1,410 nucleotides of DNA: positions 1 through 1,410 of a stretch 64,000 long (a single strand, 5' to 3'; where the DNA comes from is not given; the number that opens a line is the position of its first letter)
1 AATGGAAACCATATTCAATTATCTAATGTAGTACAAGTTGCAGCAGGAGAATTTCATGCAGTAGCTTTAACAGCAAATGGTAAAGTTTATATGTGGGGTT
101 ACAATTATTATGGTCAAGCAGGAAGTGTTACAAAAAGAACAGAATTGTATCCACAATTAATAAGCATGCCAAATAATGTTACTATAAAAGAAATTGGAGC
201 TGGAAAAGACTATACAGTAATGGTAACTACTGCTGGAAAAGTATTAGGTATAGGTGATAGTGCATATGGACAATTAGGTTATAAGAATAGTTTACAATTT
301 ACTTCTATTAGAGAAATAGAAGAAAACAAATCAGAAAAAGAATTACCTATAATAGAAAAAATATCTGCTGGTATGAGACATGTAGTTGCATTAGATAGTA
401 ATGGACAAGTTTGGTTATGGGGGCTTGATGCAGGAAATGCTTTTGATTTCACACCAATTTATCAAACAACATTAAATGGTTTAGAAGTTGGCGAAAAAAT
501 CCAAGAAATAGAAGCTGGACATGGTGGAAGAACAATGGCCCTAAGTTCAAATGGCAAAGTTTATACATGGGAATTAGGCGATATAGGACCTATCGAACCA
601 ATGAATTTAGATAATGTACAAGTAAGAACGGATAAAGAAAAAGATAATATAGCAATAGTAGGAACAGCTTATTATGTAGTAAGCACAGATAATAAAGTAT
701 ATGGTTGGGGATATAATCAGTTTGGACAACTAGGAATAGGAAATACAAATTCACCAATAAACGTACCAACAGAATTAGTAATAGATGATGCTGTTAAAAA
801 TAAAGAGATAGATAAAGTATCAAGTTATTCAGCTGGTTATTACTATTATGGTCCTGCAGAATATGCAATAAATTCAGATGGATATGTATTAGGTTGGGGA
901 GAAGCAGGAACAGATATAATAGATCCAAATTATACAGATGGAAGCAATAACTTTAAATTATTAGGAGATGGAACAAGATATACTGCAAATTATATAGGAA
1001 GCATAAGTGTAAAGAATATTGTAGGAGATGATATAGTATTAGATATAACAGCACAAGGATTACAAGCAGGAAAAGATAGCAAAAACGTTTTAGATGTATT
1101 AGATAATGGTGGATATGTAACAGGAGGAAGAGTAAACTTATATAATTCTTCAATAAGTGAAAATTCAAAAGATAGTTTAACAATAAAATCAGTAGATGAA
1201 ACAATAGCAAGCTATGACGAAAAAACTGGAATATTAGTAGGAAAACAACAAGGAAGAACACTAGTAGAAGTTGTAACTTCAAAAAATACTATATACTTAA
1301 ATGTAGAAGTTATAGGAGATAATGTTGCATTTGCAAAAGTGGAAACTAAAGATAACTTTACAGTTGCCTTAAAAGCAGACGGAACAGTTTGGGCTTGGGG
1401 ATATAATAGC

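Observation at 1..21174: Giant (>7,000 aa) RCC1 / cadherin-like / GLUG surface protein ending in an M23 peptidoglycan endopeptidase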

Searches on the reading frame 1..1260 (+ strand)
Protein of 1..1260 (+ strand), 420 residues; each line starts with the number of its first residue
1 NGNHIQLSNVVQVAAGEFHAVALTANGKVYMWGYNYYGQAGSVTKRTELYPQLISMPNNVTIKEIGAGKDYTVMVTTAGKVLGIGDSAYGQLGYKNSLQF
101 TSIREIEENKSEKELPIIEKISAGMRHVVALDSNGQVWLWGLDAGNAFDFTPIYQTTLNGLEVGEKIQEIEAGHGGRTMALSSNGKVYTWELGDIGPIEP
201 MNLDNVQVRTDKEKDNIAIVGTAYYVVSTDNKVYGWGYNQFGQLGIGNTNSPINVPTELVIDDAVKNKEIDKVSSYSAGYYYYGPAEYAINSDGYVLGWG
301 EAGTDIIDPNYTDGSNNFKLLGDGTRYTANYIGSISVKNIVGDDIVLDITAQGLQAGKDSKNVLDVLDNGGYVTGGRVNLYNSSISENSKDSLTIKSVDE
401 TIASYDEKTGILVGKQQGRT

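Call 15: find_related_loci(query=window:1-1260:+, collection=genome_contigs, flank=10000)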
Query window:1-1260:+ (420 aa) in genome_contigs; peptide patterns used: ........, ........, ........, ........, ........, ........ (x = any residue, [..] = any of these).
94 stretches matched a pattern; 9 encode a relative of the query (tblastn E <= 1e-3); 9 distinct loci.
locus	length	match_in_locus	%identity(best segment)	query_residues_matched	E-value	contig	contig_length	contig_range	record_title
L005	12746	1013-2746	27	5-325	2e-24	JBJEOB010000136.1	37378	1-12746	MAG: Lachnospiraceae bacterium isolate LOHA06_bin.032 NODE_550_length_37378_cov_7.943493, whole genome shotgun sequence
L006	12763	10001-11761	29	7-326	3e-24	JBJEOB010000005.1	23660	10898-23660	MAG: Lachnospiraceae bacterium isolate LOHA06_bin.032 NODE_1074_length_23660_cov_7.444821, whole genome shotgun sequence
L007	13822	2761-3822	29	7-267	8e-20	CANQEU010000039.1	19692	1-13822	MAG: uncultured Clostridia bacterium isolate Lapin-003-2__bin39 genome assembly, contig: Lapin-003-2__NODE_2628_length_1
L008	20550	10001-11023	27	5-302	8e-20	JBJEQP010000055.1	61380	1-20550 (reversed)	MAG: Oscillospiraceae bacterium isolate LOHA42_bin.015 NODE_278_length_61380_cov_44.790347, whole genome shotgun sequenc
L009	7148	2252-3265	29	7-325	7e-20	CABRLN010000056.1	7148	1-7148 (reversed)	MAG TPA_asm: uncultured Clostridium sp. isolate MGYG-HGUT-01685 genome assembly, contig: GUT_GENOME103454_56, whole geno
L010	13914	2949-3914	25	7-303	6e-18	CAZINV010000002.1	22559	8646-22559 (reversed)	MAG TPA_asm: uncultured Ruminococcus sp. isolate SRP222994_co1_44 genome assembly, contig: NODE_4614_length_22559_cov_4.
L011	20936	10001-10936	24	2-301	1e-17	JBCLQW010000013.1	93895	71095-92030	Lachnospiraceae bacterium 47-T17 voucher GPTB0104 scaffold13, whole genome shotgun sequence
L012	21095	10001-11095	28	10-294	4e-13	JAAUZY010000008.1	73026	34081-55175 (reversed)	MAG: Lachnospiraceae bacterium isolate Mgla_MAG_31-bin_12 c_000000030788, whole genome shotgun sequence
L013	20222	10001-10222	57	7-99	1e-7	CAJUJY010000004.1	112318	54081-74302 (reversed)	MAG TPA_asm: uncultured Lachnospiraceae bacterium isolate MGBC143594 genome assembly, contig: MGBC143594.4, whole genome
